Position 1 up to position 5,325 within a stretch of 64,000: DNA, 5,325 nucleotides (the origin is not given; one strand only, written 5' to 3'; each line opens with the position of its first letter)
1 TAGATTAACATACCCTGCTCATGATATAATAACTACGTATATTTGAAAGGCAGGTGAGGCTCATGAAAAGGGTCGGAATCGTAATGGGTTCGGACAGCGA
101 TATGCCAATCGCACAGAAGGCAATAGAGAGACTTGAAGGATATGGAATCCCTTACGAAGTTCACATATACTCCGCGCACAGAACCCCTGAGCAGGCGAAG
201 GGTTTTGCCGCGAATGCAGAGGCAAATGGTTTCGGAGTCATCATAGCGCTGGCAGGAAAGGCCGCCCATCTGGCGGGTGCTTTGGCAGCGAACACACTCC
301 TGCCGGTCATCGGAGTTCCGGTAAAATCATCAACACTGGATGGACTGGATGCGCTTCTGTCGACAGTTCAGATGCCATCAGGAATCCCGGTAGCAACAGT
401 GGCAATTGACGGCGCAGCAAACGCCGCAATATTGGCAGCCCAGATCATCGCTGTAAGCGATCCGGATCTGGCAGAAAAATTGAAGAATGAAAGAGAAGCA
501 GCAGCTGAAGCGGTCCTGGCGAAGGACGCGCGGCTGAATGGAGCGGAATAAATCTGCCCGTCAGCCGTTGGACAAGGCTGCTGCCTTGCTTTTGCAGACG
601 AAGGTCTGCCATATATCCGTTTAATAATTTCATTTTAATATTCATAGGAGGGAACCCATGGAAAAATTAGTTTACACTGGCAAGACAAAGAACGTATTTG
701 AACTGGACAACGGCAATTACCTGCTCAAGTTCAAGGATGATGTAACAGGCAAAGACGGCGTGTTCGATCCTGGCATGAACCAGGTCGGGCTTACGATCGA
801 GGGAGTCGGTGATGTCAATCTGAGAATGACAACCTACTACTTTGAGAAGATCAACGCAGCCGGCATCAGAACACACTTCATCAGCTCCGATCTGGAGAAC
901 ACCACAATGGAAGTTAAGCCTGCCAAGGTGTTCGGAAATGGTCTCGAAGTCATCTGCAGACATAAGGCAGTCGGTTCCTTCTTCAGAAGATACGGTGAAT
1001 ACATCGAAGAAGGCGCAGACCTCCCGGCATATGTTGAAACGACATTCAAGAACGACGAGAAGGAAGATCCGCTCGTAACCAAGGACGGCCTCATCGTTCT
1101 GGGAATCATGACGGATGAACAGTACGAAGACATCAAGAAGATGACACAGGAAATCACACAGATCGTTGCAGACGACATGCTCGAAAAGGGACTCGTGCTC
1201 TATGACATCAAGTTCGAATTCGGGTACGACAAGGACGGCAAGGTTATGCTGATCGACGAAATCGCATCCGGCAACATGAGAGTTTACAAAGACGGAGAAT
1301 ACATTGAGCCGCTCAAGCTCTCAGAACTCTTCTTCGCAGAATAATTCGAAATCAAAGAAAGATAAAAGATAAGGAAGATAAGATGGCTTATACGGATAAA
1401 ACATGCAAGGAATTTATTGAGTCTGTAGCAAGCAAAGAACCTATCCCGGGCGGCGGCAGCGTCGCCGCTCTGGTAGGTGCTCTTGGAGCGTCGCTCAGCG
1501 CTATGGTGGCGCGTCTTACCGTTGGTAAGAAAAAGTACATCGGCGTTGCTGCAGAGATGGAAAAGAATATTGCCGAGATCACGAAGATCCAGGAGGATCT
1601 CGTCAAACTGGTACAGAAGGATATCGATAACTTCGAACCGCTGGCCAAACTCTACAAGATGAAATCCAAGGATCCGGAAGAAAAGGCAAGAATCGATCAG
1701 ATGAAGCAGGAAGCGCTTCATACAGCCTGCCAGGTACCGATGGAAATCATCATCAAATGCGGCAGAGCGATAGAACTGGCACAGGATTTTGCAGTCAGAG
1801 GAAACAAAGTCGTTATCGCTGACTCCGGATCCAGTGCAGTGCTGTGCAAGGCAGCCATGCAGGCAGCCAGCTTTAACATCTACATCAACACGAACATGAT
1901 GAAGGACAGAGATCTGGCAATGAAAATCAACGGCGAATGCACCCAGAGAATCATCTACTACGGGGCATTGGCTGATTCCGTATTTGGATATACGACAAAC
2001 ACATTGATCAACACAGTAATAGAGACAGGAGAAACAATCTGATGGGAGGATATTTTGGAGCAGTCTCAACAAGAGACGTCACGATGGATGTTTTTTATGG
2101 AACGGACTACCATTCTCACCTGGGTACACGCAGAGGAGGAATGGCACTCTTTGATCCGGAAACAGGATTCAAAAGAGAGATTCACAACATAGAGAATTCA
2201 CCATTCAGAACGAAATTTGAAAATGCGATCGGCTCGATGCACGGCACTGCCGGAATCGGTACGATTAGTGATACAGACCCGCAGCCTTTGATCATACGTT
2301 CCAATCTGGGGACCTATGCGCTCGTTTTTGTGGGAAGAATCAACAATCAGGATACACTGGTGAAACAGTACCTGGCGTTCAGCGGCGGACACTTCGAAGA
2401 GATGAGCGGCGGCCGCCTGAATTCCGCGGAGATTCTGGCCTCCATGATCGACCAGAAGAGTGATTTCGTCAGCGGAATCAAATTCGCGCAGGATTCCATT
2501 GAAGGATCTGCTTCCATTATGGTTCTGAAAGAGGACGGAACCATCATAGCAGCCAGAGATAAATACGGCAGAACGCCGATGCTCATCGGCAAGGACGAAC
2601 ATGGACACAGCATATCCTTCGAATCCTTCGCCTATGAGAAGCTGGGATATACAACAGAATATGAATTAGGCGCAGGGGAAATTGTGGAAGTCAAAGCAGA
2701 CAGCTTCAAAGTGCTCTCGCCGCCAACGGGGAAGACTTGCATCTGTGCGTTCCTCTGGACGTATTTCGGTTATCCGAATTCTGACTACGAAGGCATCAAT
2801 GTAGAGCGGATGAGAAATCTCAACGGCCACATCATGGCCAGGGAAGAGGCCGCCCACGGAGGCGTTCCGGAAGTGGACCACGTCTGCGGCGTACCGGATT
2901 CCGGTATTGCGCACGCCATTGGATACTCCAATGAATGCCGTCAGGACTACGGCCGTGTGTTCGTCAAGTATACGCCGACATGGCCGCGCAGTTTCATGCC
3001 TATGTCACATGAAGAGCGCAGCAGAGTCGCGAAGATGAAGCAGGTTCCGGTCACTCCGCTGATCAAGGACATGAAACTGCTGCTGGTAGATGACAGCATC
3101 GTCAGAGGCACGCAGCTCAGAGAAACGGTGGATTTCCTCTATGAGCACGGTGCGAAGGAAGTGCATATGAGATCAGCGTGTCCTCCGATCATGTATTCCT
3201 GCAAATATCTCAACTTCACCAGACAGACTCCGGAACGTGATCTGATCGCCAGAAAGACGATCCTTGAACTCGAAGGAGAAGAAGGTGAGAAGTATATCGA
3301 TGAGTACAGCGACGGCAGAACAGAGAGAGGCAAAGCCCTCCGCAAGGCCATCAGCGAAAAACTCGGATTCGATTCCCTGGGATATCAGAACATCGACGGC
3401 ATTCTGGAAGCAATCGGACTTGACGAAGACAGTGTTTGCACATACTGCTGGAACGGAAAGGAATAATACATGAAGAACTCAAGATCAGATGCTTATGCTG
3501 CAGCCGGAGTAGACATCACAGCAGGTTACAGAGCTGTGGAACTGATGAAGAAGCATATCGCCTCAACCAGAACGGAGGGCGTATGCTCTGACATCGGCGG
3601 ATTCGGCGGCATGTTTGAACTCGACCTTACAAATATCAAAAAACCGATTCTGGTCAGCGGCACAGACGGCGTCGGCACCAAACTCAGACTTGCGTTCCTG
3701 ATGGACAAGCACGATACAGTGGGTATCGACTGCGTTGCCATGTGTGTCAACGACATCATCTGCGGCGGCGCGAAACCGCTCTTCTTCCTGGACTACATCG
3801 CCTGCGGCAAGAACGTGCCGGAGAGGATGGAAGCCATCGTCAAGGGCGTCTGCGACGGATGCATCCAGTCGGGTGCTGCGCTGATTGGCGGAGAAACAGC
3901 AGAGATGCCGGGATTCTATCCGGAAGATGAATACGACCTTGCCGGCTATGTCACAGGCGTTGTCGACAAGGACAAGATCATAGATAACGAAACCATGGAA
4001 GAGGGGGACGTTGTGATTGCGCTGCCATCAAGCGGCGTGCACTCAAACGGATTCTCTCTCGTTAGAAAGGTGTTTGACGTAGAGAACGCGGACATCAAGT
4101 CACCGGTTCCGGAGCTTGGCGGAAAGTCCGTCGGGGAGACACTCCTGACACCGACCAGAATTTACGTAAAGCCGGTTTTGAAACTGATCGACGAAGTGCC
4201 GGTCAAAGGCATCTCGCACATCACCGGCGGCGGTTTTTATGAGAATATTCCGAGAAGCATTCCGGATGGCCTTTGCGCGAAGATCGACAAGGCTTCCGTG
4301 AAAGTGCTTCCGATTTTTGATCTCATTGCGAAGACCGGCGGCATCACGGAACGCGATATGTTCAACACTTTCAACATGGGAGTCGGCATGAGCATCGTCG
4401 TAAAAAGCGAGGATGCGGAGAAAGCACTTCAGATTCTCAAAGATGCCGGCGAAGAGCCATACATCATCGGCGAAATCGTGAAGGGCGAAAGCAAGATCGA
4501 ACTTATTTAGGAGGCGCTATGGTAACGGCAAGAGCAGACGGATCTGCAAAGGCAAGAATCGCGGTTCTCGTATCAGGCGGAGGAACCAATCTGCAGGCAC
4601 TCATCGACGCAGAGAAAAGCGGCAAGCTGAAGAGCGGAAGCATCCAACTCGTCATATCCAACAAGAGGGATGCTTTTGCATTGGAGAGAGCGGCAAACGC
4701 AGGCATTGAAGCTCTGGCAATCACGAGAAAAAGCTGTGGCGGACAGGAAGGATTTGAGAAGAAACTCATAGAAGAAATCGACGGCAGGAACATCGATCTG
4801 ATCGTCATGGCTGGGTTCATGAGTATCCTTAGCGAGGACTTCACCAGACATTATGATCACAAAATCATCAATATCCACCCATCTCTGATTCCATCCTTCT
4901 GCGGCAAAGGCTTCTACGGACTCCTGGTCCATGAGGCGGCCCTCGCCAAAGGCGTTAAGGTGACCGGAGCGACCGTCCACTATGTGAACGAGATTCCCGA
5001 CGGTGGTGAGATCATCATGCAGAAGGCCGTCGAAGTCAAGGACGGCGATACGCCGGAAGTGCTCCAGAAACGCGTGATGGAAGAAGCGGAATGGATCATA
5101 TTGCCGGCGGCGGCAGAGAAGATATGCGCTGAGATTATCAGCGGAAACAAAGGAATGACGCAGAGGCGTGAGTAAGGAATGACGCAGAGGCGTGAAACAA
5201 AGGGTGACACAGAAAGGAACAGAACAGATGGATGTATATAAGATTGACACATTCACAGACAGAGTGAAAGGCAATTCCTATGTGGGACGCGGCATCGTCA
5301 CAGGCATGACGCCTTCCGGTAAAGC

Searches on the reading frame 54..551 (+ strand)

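Call 65: search_protein_families(library=pfam, proteins=[window:54-551:+])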
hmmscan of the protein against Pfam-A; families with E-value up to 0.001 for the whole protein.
window:54-551:+ (165 aa): 1 family
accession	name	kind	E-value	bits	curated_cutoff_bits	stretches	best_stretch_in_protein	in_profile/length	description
PF00731.26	AIRC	-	6.5e-63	211.1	30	1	6-151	1-146/148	AIR carboxylase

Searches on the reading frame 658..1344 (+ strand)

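Call 64: search_protein_families(library=pfam, proteins=[window:658-1344:+])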
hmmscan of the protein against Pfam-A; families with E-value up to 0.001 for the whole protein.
window:658-1344:+ (228 aa): 1 family
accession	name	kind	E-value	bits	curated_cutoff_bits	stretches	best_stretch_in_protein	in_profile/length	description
PF01259.24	SAICAR_synt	-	1.3e-42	146.6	20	1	5-215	2-202/233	SAICAR synthetase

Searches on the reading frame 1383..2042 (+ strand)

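Call 64: search_protein_families(library=pfam, proteins=[window:1383-2042:+])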
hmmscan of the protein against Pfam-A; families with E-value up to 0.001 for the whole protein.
window:1383-2042:+ (219 aa): 1 family
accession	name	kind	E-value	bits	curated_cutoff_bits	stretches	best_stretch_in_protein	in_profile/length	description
PF04961.17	FTCD_C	-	2.8e-59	200.3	24.5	1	7-187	1-181/182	Formiminotransferase-cyclodeaminase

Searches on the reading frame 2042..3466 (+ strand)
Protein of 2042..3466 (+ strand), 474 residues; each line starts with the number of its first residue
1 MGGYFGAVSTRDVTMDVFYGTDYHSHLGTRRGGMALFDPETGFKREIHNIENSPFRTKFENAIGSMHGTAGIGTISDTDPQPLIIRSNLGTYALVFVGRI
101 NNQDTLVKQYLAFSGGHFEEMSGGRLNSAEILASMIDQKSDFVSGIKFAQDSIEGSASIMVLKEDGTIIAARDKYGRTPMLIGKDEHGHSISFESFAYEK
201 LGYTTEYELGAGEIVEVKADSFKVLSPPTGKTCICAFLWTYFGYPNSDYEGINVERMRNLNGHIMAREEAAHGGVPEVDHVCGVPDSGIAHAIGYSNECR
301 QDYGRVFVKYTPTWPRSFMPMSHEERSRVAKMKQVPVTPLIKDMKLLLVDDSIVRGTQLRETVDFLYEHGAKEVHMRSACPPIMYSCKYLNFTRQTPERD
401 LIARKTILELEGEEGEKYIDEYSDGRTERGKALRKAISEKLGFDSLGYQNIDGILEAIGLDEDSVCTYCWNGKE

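Call 64: search_protein_families(library=pfam, proteins=[window:2042-3466:+])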
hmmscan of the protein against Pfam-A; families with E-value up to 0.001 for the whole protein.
window:2042-3466:+ (474 aa): 3 families
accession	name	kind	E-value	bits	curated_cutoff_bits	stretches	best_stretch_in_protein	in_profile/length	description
PF13537.11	GATase_7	-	1.8e-08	34.9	25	1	76-195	9-116/123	Glutamine amidotransferase domain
PF00156.33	Pribosyltran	-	8e-06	25.7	26.3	1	323-376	68-120/158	Phosphoribosyl transferase domain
PF13522.11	GATase_6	-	0.00041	20.8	27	1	72-187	22-123/130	Glutamine amidotransferase domain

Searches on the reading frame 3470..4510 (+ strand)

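Call 64: search_protein_families(library=pfam, proteins=[window:3470-4510:+])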
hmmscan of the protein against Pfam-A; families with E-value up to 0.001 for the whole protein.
window:3470-4510:+ (346 aa): 2 families
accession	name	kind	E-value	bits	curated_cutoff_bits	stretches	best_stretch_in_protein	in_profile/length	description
PF02769.27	AIRS_C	-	2.4e-34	119.2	23.1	1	177-341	1-150/156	AIR synthase related protein, C-terminal domain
PF00586.29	AIRS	-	2.3e-24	86.4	24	1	61-165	15-112/112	AIR synthase related protein, N-terminal domain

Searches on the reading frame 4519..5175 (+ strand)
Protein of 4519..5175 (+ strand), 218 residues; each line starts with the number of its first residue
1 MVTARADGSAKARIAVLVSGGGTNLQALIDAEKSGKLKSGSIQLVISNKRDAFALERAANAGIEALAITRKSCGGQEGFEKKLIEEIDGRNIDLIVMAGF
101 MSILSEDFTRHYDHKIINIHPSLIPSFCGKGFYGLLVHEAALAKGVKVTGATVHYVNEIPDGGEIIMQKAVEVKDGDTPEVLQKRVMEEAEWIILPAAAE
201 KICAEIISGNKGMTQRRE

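Call 64: search_protein_families(library=pfam, proteins=[window:4519-5175:+])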
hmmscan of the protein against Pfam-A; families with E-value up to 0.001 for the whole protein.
window:4519-5175:+ (218 aa): 1 family
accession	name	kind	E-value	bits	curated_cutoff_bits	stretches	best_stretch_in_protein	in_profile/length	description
PF00551.24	Formyl_trans_N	-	6.5e-49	166.6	26.1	1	13-195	2-178/181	Formyl transferase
